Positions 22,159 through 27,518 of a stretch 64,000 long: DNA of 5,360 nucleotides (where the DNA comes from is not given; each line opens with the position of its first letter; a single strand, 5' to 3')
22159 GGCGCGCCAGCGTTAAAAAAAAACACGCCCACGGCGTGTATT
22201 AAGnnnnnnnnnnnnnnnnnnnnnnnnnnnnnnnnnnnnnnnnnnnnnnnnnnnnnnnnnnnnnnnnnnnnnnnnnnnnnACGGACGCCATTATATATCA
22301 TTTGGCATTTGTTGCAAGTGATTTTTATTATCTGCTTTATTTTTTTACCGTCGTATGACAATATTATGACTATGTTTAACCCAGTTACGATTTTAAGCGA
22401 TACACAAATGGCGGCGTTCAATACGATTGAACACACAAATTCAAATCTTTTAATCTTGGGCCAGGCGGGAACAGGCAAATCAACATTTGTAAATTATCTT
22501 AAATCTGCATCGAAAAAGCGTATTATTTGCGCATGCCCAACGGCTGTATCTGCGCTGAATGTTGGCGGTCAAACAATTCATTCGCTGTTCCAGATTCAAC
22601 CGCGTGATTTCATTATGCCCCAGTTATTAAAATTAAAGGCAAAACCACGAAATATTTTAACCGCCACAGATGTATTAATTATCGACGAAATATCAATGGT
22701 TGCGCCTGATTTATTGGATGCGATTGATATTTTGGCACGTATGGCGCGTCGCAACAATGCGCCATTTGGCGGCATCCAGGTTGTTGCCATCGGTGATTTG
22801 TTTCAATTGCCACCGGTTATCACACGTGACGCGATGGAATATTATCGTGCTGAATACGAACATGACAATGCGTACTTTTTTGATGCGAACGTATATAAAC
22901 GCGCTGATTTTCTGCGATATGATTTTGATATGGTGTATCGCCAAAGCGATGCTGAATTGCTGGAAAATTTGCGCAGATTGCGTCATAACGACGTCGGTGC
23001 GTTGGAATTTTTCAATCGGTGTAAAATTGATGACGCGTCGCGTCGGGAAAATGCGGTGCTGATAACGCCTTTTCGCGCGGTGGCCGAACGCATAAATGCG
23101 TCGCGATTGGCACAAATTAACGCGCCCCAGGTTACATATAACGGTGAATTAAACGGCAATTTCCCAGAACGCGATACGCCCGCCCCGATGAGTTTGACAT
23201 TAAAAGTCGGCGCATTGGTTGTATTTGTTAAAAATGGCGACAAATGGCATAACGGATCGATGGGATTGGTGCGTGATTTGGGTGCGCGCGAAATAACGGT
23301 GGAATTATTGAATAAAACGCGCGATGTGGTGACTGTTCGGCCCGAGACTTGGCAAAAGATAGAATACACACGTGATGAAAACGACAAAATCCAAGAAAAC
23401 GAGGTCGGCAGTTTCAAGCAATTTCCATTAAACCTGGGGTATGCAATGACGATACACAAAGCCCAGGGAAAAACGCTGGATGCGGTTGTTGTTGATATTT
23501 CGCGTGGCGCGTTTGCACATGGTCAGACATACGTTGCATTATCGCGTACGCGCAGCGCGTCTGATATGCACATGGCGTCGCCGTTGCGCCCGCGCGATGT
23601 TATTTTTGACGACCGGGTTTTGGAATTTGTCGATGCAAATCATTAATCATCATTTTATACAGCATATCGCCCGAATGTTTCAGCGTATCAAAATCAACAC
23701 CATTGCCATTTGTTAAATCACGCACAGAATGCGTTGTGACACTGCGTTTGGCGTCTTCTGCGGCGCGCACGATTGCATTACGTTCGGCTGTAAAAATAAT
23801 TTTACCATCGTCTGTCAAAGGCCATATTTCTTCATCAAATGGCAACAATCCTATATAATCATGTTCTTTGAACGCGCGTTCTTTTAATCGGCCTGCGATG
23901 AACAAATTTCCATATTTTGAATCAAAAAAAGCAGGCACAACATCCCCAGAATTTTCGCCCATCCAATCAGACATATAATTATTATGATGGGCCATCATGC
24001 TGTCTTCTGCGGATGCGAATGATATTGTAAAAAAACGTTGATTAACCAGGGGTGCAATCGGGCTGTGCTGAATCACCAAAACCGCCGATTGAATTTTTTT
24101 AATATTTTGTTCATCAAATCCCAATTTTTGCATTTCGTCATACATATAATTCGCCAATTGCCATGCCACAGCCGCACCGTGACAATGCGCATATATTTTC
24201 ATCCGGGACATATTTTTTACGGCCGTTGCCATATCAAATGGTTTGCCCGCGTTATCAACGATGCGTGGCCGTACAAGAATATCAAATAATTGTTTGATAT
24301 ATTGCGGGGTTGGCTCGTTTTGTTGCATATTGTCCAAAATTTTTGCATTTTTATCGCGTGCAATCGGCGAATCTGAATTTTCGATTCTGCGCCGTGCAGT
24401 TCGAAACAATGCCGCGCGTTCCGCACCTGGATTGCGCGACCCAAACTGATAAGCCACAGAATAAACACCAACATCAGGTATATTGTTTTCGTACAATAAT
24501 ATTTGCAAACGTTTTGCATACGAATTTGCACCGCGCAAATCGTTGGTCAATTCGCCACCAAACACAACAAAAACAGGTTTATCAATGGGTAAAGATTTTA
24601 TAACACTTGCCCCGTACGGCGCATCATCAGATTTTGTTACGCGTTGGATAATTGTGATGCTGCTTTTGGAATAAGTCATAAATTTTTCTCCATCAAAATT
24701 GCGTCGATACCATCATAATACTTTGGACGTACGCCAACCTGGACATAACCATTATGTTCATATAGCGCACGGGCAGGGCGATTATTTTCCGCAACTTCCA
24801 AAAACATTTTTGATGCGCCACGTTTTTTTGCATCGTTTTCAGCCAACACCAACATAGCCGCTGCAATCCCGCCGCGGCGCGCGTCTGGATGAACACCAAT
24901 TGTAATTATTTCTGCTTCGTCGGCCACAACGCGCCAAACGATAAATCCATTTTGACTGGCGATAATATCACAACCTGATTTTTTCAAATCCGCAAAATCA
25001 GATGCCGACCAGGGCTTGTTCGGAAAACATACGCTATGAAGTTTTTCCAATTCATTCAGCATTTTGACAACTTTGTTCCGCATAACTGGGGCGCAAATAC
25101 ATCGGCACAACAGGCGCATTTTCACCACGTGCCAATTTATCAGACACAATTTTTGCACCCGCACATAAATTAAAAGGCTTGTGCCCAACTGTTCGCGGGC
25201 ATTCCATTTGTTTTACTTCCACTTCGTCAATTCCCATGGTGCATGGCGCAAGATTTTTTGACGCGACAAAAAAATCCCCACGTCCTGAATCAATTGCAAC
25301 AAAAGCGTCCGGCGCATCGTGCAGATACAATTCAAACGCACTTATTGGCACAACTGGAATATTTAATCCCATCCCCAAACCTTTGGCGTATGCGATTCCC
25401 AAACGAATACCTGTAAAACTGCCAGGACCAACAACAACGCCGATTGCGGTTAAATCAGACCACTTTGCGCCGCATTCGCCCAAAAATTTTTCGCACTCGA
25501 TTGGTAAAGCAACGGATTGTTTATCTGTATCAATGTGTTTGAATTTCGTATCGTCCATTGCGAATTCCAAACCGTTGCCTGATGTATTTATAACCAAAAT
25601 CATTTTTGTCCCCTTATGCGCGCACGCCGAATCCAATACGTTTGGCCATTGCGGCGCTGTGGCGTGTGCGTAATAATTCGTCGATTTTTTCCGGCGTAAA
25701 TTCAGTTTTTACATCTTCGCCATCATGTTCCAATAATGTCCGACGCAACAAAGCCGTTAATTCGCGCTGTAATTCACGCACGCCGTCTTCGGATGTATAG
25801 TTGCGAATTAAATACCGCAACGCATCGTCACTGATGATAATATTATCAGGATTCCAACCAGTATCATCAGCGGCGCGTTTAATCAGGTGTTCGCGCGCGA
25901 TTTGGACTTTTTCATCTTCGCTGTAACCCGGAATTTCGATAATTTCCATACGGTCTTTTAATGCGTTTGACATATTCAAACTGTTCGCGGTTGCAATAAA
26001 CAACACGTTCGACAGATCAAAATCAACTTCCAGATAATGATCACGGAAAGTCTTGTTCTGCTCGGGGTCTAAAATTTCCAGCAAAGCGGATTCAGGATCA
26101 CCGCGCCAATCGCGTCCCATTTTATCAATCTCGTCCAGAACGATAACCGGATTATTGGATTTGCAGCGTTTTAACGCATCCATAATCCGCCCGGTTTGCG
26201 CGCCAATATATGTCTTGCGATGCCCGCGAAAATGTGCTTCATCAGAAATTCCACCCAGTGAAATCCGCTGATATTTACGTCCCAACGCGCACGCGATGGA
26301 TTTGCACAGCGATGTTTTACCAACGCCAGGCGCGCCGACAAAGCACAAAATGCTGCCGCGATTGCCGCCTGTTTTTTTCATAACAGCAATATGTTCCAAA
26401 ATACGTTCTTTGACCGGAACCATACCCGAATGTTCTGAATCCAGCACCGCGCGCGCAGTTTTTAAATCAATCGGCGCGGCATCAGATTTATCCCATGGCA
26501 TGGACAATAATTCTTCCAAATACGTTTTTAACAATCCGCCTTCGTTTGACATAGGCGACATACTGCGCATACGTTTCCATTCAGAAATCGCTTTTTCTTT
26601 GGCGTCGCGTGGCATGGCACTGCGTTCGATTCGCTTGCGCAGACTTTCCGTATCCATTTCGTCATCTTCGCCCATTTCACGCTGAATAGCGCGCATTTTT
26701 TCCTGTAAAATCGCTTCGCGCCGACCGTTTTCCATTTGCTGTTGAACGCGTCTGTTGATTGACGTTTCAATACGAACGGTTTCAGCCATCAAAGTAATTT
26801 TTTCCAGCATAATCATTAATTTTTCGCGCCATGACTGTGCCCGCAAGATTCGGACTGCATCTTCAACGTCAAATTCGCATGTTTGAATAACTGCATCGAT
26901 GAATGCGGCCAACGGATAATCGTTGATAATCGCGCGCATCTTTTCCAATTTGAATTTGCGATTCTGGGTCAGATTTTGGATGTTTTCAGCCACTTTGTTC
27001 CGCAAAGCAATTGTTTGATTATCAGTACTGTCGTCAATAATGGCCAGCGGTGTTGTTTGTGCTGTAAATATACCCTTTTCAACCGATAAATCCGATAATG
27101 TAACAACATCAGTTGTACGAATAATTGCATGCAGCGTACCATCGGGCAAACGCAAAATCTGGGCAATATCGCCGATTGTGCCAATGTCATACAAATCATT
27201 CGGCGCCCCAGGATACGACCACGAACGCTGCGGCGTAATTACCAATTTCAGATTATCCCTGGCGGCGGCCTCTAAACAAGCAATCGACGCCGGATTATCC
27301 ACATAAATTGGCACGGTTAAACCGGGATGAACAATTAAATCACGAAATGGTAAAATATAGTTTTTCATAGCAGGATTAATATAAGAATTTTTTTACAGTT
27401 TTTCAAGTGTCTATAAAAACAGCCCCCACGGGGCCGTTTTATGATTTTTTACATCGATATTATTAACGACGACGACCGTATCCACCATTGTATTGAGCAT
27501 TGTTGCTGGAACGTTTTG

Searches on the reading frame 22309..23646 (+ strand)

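Call 45: search_protein_families(library=pfam, proteins=[window:22309-23646:+], max_evalue=0.001)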
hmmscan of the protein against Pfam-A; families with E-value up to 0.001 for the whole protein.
window:22309-23646:+ (445 aa): 10 families
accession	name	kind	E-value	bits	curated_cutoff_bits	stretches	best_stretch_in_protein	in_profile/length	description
PF05970.20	PIF1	-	1.1e-23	84.4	25.9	1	29-173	2-158/223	PIF1-like helicase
PF13604.12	AAA_30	-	7.3e-13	49.1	27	1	29-176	2-137/191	AAA domain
PF13245.12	AAA_19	-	2.7e-12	47.5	25.1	1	41-170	8-132/134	AAA domain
PF02689.20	Herpes_Helicase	-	7.5e-09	34.6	27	1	377-429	730-784/808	Helicase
PF13538.12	UvrD_C_2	-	1.1e-05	25.6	27.4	1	377-416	2-47/52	UvrD-like helicase C-terminal domain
PF13401.12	AAA_22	-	1.8e-05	25.5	27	1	42-162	3-122/130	AAA domain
PF13191.12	AAA_16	-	5.1e-05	24.3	32.6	1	36-109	15-85/167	AAA ATPase domain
PF01443.25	Viral_helicase1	-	6e-05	23.4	21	0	374-416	177-222/228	Viral superfamily 1 RNA helicase core domain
PF05729.18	NACHT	-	0.00012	22.4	26.7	0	47-128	3-90/167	NACHT domain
PF07728.20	AAA_5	-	0.00099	19.6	22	0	46-139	1-86/139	AAA domain (dynein-related subfamily)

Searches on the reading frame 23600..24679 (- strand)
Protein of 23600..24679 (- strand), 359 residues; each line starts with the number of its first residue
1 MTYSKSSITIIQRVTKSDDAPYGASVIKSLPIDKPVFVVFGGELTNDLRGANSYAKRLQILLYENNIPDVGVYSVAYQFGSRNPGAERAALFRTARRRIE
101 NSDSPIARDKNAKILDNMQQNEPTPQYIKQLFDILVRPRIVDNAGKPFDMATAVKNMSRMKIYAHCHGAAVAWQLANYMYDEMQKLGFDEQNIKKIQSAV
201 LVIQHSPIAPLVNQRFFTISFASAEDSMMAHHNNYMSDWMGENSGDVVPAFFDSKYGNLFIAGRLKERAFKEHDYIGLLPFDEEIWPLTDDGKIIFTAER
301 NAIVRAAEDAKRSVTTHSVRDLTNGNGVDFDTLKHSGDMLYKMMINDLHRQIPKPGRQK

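Call 46: search_protein_families(library=pfam, proteins=[window:23600-24679:-], max_evalue=0.001)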
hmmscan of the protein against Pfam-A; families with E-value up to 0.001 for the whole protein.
window:23600-24679:- (359 aa): 1 family
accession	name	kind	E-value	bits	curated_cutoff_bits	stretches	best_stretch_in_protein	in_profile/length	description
PF21498.3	Obc1_C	-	0.00065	19.1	27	0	151-205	184-238/370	Oxalate biosynthetic component 1, C-terminal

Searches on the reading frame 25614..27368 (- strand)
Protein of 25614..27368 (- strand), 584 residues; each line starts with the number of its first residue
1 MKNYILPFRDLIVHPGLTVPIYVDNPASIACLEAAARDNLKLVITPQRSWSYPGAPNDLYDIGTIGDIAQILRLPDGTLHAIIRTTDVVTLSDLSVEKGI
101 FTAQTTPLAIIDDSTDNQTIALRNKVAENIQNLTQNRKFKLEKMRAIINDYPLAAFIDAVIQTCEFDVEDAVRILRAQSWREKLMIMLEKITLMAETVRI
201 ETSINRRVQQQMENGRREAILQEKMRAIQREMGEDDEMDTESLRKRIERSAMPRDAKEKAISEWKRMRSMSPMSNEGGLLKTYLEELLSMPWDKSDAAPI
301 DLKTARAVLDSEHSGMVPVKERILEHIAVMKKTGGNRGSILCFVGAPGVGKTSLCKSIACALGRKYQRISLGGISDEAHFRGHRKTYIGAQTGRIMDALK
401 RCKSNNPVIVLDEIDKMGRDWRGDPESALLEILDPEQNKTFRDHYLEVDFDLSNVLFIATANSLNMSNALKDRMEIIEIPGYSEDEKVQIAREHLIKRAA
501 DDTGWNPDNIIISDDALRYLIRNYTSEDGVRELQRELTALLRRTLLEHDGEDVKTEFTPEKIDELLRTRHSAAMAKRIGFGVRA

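Call 45: search_protein_families(library=pfam, proteins=[window:25614-27368:-], max_evalue=0.001)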
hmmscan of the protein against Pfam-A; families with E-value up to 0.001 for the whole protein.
window:25614-27368:- (584 aa): 8 families
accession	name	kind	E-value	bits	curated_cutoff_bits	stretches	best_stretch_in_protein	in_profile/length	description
PF02190.22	LON_substr_bdg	-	4.9e-23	82.5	28.7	1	5-189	4-196/200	ATP-dependent protease La (LON) substrate-binding domain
PF00004.35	AAA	-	7.3e-22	78.7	21.2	1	341-477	1-126/131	ATPase family associated with various cellular activities (AAA)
PF22667.2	Lon_lid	-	6.5e-13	48.6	27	1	503-547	3-47/57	Lon protease AAA+ ATPase lid domain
PF07728.20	AAA_5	-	1.2e-10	41.9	22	1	341-474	2-139/139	AAA domain (dynein-related subfamily)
PF07724.20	AAA_2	-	4.3e-06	27.3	27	1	342-467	7-129/166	AAA domain (Cdc48 subfamily)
PF13401.12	AAA_22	-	8.7e-05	23.3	27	0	338-425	5-97/130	AAA domain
PF20720.3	nSTAND3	-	0.00016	21.9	27.2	0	340-376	19-56/155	Novel STAND NTPase 3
PF00910.28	RNA_helicase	-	0.00068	20.5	21.5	0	342-407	2-65/105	RNA helicase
